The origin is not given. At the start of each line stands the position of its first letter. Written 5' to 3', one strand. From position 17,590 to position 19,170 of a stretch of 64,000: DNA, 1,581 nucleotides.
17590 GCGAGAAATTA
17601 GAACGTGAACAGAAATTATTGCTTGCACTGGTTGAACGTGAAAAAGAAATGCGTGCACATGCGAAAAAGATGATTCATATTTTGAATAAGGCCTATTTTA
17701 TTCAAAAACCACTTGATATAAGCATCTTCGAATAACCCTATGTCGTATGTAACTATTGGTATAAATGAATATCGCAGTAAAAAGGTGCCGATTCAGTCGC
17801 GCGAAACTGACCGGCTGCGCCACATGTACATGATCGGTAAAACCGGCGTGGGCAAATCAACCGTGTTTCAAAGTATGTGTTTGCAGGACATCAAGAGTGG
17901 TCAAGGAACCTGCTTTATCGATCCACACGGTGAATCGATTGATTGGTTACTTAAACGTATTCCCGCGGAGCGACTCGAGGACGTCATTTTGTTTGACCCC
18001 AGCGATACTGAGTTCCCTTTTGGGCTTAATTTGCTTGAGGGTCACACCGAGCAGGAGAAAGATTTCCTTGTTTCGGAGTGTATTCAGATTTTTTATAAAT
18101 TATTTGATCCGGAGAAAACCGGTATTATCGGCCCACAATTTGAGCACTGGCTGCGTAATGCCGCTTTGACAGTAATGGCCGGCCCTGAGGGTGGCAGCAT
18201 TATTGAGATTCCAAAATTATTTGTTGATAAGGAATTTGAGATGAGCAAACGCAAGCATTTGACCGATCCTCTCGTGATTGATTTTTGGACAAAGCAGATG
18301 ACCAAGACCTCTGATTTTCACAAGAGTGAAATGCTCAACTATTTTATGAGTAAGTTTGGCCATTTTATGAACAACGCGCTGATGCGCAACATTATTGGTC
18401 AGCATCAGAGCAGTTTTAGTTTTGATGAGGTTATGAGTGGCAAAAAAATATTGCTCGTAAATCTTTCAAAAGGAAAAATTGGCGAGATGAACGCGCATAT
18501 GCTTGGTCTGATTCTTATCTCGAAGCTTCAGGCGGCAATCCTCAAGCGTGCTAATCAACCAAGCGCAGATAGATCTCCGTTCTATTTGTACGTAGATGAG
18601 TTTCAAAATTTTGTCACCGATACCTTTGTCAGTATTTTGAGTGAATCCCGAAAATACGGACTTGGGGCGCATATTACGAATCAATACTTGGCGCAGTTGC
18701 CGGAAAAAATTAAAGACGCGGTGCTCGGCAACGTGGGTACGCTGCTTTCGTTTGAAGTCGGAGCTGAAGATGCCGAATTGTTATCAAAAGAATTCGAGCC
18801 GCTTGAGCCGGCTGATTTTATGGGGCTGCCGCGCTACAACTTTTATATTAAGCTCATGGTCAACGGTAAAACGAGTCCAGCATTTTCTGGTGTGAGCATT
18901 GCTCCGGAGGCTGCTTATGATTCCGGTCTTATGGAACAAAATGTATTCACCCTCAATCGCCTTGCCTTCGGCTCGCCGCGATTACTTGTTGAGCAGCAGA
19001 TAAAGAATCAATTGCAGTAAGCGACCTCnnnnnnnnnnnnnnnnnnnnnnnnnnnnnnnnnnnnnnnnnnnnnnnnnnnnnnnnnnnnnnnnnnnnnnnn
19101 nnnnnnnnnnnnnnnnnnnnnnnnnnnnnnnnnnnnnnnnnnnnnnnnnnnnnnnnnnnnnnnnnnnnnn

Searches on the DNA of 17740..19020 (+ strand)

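Call 85: search_rna_families(source=L054, start=1600, end=1960, threshold=evalue, max_evalue=1)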
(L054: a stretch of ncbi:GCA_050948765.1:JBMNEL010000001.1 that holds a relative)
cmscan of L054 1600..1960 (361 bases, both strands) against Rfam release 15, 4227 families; matches with E-value up to 1: 2.
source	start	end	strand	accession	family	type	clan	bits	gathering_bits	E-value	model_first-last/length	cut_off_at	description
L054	1713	1876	+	RF01482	AdoCbl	Cis-reg; riboswitch;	CL00101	40.6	50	3e-06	1-149/149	no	AdoCbl (Cobalamin/B12) riboswitch aptamer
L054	1836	1920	+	RF00068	SNORD21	Gene; snRNA; snoRNA; CD-box;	-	18.8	63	0.88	1-95/95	no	Small nucleolar RNA SNORD21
